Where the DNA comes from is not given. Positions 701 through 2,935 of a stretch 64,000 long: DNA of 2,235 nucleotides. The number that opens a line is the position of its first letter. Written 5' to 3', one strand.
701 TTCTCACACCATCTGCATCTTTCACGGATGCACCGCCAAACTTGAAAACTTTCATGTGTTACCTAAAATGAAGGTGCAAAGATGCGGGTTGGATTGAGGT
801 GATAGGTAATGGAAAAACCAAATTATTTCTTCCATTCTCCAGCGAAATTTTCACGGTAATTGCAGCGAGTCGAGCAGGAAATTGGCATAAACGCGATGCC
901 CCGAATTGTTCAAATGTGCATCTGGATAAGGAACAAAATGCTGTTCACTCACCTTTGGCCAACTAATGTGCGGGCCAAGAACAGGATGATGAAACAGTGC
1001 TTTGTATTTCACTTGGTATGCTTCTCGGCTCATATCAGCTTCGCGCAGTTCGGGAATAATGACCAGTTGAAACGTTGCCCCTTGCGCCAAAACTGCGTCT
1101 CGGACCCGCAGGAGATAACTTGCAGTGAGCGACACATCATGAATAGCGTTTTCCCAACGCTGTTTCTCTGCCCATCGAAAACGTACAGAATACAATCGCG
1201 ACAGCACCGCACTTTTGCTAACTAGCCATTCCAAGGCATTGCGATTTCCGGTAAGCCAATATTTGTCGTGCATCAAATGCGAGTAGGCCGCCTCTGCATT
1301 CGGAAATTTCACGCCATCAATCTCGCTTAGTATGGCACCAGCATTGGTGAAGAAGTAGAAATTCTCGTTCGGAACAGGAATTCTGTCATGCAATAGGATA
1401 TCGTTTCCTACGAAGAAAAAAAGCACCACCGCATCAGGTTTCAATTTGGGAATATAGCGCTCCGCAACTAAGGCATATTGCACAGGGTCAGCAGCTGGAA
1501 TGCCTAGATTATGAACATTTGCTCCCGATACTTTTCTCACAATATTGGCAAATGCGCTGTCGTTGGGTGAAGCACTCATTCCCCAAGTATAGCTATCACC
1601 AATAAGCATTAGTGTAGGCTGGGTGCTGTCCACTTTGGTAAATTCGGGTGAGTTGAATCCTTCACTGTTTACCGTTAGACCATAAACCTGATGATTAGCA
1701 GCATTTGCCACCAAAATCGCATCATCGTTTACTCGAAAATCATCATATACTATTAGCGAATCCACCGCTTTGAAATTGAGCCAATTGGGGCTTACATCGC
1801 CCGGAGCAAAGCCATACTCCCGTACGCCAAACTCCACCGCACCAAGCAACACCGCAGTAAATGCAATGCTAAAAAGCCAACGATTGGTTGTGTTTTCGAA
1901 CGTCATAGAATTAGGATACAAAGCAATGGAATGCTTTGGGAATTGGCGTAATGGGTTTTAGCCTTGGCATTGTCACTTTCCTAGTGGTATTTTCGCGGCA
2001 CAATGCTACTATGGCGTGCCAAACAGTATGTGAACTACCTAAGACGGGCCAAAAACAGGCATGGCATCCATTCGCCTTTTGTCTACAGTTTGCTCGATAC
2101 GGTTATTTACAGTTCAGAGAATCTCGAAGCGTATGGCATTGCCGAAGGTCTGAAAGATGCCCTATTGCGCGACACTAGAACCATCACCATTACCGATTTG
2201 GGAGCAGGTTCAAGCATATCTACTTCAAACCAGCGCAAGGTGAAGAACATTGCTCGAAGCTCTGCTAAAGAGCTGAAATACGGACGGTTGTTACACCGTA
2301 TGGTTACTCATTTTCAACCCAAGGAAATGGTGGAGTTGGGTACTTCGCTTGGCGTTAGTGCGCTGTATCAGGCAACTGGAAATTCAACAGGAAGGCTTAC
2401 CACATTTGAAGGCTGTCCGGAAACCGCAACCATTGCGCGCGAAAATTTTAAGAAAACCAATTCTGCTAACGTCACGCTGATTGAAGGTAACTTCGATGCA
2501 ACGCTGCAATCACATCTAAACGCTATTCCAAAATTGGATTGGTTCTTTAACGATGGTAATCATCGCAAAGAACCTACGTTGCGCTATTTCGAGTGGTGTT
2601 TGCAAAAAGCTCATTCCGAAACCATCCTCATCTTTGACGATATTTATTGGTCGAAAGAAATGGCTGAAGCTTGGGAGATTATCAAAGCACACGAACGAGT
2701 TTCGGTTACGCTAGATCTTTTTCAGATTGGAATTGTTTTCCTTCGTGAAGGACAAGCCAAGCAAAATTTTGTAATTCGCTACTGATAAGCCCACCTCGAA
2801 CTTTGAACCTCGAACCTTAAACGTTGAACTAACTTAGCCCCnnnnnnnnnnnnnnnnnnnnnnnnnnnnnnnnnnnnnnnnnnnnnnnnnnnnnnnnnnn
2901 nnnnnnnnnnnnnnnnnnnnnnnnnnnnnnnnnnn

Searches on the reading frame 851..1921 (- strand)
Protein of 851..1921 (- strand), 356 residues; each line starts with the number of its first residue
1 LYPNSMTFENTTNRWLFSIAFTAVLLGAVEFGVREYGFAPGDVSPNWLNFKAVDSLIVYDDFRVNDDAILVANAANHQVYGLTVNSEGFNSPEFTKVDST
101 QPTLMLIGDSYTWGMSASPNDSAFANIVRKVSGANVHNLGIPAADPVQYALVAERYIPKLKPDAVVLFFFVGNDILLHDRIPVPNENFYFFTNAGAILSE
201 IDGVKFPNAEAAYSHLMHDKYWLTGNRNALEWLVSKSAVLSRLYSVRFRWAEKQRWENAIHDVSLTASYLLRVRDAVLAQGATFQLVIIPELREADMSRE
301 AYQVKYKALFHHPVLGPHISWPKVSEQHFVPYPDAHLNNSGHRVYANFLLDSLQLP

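Call 54: search_protein_families(library=pfam, proteins=[window:851-1921:-], max_evalue=0.00001)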
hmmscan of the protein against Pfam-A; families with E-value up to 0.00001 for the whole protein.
window:851-1921:- (356 aa): 1 family
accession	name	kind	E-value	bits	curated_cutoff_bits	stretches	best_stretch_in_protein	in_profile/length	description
PF13472.12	Lipase_GDSL_2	-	1e-06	29.8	32.9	1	107-193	2-88/178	GDSL-like Lipase/Acylhydrolase family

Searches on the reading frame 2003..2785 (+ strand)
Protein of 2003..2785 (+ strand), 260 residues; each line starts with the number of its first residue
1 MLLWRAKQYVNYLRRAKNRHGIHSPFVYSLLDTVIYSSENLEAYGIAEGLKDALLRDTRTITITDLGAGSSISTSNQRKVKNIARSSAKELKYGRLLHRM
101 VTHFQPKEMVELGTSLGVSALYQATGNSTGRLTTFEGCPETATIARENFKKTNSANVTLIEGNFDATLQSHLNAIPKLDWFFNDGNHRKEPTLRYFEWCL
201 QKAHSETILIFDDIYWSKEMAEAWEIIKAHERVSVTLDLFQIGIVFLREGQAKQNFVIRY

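Call 54: search_protein_families(library=pfam, proteins=[window:2003-2785:+], max_evalue=0.00001)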
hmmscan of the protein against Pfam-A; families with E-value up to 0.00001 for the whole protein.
window:2003-2785:+ (260 aa): 2 families
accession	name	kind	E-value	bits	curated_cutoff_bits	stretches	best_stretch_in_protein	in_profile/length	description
PF13578.12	Methyltransf_24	-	4.8e-16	60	26.3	1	110-214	1-105/105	Methyltransferase domain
PF01596.23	Methyltransf_3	-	4.1e-09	36.5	22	1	92-223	31-164/204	O-methyltransferase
